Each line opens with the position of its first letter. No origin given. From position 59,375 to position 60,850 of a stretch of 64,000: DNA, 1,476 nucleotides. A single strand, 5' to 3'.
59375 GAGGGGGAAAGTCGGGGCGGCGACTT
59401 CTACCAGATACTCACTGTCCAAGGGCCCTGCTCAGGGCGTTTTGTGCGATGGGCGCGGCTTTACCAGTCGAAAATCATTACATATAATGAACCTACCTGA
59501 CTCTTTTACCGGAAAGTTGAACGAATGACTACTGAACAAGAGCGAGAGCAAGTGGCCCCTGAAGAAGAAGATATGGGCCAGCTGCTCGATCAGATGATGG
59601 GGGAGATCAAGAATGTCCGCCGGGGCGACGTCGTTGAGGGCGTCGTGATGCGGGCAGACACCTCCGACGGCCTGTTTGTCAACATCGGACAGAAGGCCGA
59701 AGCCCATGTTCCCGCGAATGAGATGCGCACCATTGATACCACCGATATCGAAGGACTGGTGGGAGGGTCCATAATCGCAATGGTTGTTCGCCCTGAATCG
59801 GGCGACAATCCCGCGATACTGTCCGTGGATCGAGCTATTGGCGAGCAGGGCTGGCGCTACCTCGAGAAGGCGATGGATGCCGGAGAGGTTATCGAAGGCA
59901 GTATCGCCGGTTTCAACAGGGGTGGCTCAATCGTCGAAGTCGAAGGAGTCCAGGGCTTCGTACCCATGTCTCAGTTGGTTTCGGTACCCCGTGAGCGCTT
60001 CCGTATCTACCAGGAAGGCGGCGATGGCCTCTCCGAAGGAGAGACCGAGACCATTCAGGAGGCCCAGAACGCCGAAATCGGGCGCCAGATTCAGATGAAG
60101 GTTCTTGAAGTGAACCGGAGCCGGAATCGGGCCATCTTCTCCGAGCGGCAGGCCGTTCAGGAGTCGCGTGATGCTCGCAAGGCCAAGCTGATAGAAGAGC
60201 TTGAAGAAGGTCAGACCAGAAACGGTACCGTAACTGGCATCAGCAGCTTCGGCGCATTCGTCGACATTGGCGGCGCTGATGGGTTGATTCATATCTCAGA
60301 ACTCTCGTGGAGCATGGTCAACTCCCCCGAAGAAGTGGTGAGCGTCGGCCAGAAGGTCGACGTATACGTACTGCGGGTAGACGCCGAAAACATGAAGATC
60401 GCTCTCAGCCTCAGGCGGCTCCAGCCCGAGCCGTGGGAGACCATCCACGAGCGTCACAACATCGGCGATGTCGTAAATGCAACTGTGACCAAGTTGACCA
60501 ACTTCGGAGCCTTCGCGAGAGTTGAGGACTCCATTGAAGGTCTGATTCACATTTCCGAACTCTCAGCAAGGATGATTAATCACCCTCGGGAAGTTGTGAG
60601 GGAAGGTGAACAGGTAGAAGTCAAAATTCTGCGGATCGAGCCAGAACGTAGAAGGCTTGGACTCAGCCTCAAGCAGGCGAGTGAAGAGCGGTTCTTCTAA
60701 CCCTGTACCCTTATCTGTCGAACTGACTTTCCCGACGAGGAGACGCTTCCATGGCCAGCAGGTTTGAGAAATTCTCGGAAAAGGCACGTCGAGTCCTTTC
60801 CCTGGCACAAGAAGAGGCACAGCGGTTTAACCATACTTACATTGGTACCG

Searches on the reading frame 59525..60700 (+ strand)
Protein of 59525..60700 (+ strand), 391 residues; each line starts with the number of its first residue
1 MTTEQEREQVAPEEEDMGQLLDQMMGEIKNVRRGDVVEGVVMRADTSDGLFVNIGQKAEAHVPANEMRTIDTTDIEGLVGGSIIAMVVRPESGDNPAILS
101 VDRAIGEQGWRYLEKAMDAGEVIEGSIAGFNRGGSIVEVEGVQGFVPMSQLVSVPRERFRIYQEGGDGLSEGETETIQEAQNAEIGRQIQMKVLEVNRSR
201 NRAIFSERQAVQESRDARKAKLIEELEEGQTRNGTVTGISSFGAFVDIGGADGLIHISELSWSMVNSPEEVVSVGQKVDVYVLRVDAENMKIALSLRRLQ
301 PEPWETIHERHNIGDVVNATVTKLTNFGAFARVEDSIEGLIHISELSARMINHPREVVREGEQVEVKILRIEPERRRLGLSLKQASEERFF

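Call 6: search_protein_families(library=pfam, proteins=[window:59525-60700:+])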
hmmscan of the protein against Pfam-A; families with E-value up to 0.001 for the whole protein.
window:59525-60700:+ (391 aa): 5 families
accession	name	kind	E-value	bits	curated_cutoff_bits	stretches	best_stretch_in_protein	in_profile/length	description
PF00575.29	S1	-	7.4e-62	206.1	22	4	226-297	2-74/74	S1 RNA binding domain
PF23459.1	S1_RRP5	-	2.8e-17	63.5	27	2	314-382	4-72/72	RRP5 S1 domain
PF21710.3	Spt6_S1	-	2.8e-09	37.6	27.5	0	312-384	15-88/91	Spt6, S1/OB domain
PF13509.12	S1_2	-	1.8e-06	28.4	21.8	0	313-347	1-35/61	S1 domain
PF02599.21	CsrA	-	0.00043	20.6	27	0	268-294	8-34/53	Global regulator protein family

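Call 7: find_encoding_contigs(protein=window:59525-60700:+, flank=10000, max_places=10)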
Protein window:59525-60700:+ (391 aa): 3 contigs read that carry it; 3 places shown.
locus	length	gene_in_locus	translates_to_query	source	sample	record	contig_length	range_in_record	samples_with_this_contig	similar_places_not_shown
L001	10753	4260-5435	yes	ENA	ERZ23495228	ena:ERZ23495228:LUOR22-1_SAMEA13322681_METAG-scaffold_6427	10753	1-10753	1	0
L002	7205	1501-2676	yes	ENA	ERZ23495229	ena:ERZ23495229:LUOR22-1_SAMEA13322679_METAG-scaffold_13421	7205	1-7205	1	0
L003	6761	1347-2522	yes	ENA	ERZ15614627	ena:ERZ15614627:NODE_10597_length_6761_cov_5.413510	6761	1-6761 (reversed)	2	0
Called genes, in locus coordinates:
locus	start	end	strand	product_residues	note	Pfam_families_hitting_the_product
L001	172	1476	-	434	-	PF00275:EPSP_synthase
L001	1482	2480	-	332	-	PF02153:PDH_N, PF20463:PDH_C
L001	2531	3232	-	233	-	PF02163:Peptidase_M50 (faint)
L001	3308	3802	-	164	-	PF01521:Fe-S_biosyn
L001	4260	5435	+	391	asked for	PF13509:S1_2 (faint), PF00575:S1, PF21710:Spt6_S1 (faint), PF00575:S1, PF23459:S1_RRP5 (weak)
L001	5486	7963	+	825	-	PF02861:Clp_N, PF13191:AAA_16, PF00004:AAA, PF17871:AAA_lid_9, PF07724:AAA_2, PF00004:AAA, PF07728:AAA_5, PF10431:ClpB_D2-small, +10 more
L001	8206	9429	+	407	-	PF13481:AAA_25, PF03796:DnaB_C (faint), PF06745:ATPase (weak), PF13541:ChlI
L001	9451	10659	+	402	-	PF01969:Ni_insertion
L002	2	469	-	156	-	?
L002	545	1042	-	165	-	PF01521:Fe-S_biosyn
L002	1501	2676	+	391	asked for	PF13509:S1_2 (faint), PF00575:S1, PF21710:Spt6_S1 (faint), PF00575:S1, PF23459:S1_RRP5 (weak)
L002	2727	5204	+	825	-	PF02861:Clp_N, PF13191:AAA_16, PF00004:AAA, PF17871:AAA_lid_9, PF07724:AAA_2, PF00004:AAA, PF07728:AAA_5, PF10431:ClpB_D2-small, +10 more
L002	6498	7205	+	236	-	?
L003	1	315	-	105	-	?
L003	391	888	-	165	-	PF01521:Fe-S_biosyn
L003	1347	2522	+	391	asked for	PF13509:S1_2 (faint), PF00575:S1, PF21710:Spt6_S1 (faint), PF00575:S1, PF23459:S1_RRP5 (weak)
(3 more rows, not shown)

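Call 12: find_related_loci(query=window:59525-60700:+, collection=genome_contigs, flank=6000)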
Query window:59525-60700:+ (391 aa) in genome_contigs; peptide patterns used: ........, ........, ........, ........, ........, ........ (x = any residue, [..] = any of these).
254 stretches matched a pattern; 50 encode a relative of the query (tblastn E <= 1e-3); 49 distinct loci.
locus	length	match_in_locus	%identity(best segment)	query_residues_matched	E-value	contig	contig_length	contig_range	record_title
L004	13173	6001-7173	99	1-391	0e+0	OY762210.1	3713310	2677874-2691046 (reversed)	MAG: Dehalococcoidia bacterium isolate 6876e8b5-2850-4095-a133-48836ebfd8cd genome assembly, chromosome: 1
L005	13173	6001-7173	98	1-391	0e+0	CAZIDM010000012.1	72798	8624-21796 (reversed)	MAG TPA_asm: uncultured Dehalococcoidia bacterium isolate SRP109090_co1_248 genome assembly, contig: NODE_388_length_727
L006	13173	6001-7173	97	1-391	0e+0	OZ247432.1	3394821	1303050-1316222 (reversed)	MAG: Dehalococcoidia bacterium isolate 9f0a9a3c-fef9-4240-ab4a-9ab2d70ca0d2 genome assembly, chromosome: 1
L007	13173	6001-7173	97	1-391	0e+0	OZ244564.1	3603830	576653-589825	MAG: Dehalococcoidia bacterium isolate a84dde77-3f5b-4fe2-88b4-04aa9f9f1767 genome assembly, chromosome: 1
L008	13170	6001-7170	97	1-391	0e+0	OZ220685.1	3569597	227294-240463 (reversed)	MAG: Dehalococcoidia bacterium isolate 2a27cef4-6af2-4f96-82a3-29fad4755a7e genome assembly, chromosome: 1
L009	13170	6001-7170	97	1-391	0e+0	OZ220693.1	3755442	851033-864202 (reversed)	MAG: Dehalococcoidia bacterium isolate bb874fd2-ee0c-4288-94b4-44cbacb43f92 genome assembly, chromosome: 1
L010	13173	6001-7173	96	1-391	0e+0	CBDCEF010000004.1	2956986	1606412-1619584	MAG: Dehalococcoidia bacterium isolate c259e03a-9b86-4cdb-a37a-9c02718a3515 genome assembly, contig: contig_4, whole gen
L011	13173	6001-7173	96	1-391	0e+0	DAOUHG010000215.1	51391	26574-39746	MAG TPA_asm: Dehalococcoidia bacterium isolate S1_7 k129_839500, whole genome shotgun sequence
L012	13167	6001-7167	88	1-391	0e+0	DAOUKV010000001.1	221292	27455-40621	MAG TPA_asm: Dehalococcoidia bacterium isolate S8_362 719, whole genome shotgun sequence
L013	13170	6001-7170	84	1-391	0e+0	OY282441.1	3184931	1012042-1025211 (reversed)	MAG: uncultured Dehalococcoidia bacterium genome assembly, chromosome: 1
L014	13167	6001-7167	86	1-391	0e+0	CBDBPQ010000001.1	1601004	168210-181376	MAG: Dehalococcoidia bacterium isolate abcbbb68-f6b9-45fe-872f-470341002cc5 genome assembly, contig: contig_1, whole gen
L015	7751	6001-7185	84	1-391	0e+0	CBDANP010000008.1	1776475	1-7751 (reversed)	MAG: Dehalococcoidia bacterium isolate b4c8b7c9-9533-4910-ac39-d933c6e21fa7 genome assembly, contig: contig_8, whole gen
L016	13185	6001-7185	84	1-391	0e+0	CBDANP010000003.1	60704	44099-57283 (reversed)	MAG: Dehalococcoidia bacterium isolate b4c8b7c9-9533-4910-ac39-d933c6e21fa7 genome assembly, contig: contig_3, whole gen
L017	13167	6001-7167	84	1-391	0e+0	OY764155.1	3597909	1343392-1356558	MAG: Dehalococcoidia bacterium isolate 8f8fc053-1767-4988-ba26-2aa978362f9c genome assembly, chromosome: 1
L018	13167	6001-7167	84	1-391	0e+0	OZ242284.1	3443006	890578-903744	MAG: Dehalococcoidia bacterium isolate 33b6bc49-da4e-4245-9c13-a272f439a3dc genome assembly, chromosome: 1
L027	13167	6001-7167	85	1-391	0e+0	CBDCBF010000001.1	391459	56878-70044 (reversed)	MAG: Dehalococcoidia bacterium isolate 32956cc0-fab5-43d0-b310-d76fe79994bd genome assembly, contig: contig_1, whole gen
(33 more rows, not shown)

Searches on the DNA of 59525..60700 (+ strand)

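Call 8: search_rna_families(sources=[L001, L002, L003], threshold=gathering, show_alignments=3)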
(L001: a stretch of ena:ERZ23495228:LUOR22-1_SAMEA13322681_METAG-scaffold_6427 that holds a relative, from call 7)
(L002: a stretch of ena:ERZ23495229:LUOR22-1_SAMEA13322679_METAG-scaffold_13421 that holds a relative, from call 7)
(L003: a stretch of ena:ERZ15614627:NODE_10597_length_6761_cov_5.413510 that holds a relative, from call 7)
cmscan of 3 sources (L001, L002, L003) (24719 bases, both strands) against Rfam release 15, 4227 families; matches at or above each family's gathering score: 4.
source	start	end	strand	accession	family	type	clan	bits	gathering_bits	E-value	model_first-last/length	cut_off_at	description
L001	3854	3970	+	RF00001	5S_rRNA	Gene; rRNA;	CL00113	83.8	38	8.9e-17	1-120/120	no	5S ribosomal RNA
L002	1094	1210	+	RF00001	5S_rRNA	Gene; rRNA;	CL00113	83.8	38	8.9e-17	1-120/120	no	5S ribosomal RNA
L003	940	1056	+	RF00001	5S_rRNA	Gene; rRNA;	CL00113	83.8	38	8.9e-17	1-120/120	no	5S ribosomal RNA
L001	10682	10753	+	RF00005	tRNA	Gene; tRNA;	CL00001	54.2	29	2.8e-09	1-69/71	3'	tRNA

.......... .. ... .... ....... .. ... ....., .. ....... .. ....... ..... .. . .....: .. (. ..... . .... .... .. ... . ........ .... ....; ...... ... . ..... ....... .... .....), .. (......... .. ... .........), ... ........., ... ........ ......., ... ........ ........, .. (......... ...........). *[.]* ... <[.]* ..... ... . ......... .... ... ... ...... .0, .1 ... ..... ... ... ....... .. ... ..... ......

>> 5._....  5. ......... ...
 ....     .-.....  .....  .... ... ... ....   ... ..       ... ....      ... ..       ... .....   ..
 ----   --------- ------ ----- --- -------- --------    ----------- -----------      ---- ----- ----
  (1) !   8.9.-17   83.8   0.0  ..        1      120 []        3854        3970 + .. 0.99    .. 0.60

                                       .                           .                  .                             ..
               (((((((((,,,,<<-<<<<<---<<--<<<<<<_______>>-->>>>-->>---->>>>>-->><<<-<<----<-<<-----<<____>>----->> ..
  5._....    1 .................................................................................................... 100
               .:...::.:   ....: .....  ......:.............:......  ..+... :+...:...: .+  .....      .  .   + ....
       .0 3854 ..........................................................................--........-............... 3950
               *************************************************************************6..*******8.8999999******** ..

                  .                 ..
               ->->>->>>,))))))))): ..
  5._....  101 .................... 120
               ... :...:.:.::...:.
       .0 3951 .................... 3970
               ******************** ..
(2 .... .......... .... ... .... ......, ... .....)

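Call 20: search_rna_families(sources=[L004, L005, L006, L007, L008, L009, L010, L011, L012, L013, L014], threshold=gathering)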
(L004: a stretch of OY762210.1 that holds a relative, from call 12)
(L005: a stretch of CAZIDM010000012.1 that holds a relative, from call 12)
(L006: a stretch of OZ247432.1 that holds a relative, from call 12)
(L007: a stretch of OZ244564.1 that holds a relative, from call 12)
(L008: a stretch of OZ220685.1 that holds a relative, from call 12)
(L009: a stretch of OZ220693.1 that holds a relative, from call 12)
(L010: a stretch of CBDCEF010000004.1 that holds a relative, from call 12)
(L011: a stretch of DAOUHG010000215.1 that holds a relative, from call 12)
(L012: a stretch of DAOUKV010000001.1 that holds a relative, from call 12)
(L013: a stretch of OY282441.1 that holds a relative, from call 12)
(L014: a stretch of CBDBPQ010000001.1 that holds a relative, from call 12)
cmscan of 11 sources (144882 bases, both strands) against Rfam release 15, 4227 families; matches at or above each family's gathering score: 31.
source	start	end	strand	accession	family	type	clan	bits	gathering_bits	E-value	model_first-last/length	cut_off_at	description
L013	5552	5668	+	RF00001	5S_rRNA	Gene; rRNA;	CL00113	86.5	38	9.9e-17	1-120/120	no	5S ribosomal RNA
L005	5595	5711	+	RF00001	5S_rRNA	Gene; rRNA;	CL00113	86.4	38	1e-16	1-120/120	no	5S ribosomal RNA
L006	5592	5708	+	RF00001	5S_rRNA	Gene; rRNA;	CL00113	86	38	1.4e-16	1-120/120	no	5S ribosomal RNA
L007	5602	5718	+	RF00001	5S_rRNA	Gene; rRNA;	CL00113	85.2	38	2.2e-16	1-120/120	no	5S ribosomal RNA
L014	5611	5727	+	RF00001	5S_rRNA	Gene; rRNA;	CL00113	84.6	38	3.1e-16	1-120/120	no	5S ribosomal RNA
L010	5593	5709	+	RF00001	5S_rRNA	Gene; rRNA;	CL00113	84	38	4.4e-16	1-120/120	no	5S ribosomal RNA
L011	5590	5706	+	RF00001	5S_rRNA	Gene; rRNA;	CL00113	84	38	4.4e-16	1-120/120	no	5S ribosomal RNA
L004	5595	5711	+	RF00001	5S_rRNA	Gene; rRNA;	CL00113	83.8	38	5.2e-16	1-120/120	no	5S ribosomal RNA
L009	5593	5709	+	RF00001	5S_rRNA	Gene; rRNA;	CL00113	83.8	38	5.2e-16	1-120/120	no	5S ribosomal RNA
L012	5605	5721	+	RF00001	5S_rRNA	Gene; rRNA;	CL00113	82.4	38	1.2e-15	1-120/120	no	5S ribosomal RNA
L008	5593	5709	+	RF00001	5S_rRNA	Gene; rRNA;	CL00113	81.4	38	2.2e-15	1-120/120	no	5S ribosomal RNA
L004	12423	12496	+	RF00005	tRNA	Gene; tRNA;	CL00001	61.3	29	1.7e-10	1-71/71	no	tRNA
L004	12575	12659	+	RF00005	tRNA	Gene; tRNA;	CL00001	61.3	29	1.7e-10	1-71/71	no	tRNA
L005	12421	12494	+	RF00005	tRNA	Gene; tRNA;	CL00001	61.3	29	1.7e-10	1-71/71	no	tRNA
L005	12574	12658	+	RF00005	tRNA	Gene; tRNA;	CL00001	61.3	29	1.7e-10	1-71/71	no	tRNA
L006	12421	12494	+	RF00005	tRNA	Gene; tRNA;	CL00001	61.3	29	1.7e-10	1-71/71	no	tRNA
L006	12575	12659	+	RF00005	tRNA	Gene; tRNA;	CL00001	61.3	29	1.7e-10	1-71/71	no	tRNA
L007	12424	12497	+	RF00005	tRNA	Gene; tRNA;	CL00001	61.3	29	1.7e-10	1-71/71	no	tRNA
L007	12575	12659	+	RF00005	tRNA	Gene; tRNA;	CL00001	61.3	29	1.7e-10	1-71/71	no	tRNA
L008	12419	12492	+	RF00005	tRNA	Gene; tRNA;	CL00001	61.3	29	1.7e-10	1-71/71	no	tRNA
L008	12568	12652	+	RF00005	tRNA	Gene; tRNA;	CL00001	61.3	29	1.7e-10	1-71/71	no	tRNA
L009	12570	12654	+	RF00005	tRNA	Gene; tRNA;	CL00001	61.3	29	1.7e-10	1-71/71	no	tRNA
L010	12581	12665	+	RF00005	tRNA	Gene; tRNA;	CL00001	61.3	29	1.7e-10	1-71/71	no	tRNA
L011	12581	12665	+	RF00005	tRNA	Gene; tRNA;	CL00001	61.3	29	1.7e-10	1-71/71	no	tRNA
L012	12711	12795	+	RF00005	tRNA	Gene; tRNA;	CL00001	61.3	29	1.7e-10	1-71/71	no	tRNA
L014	12706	12790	+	RF00005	tRNA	Gene; tRNA;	CL00001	61.3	29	1.7e-10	1-71/71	no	tRNA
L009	12415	12488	+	RF00005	tRNA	Gene; tRNA;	CL00001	61.2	29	1.9e-10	1-71/71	no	tRNA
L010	12429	12502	+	RF00005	tRNA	Gene; tRNA;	CL00001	59.1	29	6.9e-10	1-71/71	no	tRNA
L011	12429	12502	+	RF00005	tRNA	Gene; tRNA;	CL00001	59.1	29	6.9e-10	1-71/71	no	tRNA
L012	12569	12642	+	RF00005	tRNA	Gene; tRNA;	CL00001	59.1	29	7e-10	1-71/71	no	tRNA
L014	12564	12637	+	RF00005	tRNA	Gene; tRNA;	CL00001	59.1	29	7e-10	1-71/71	no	tRNA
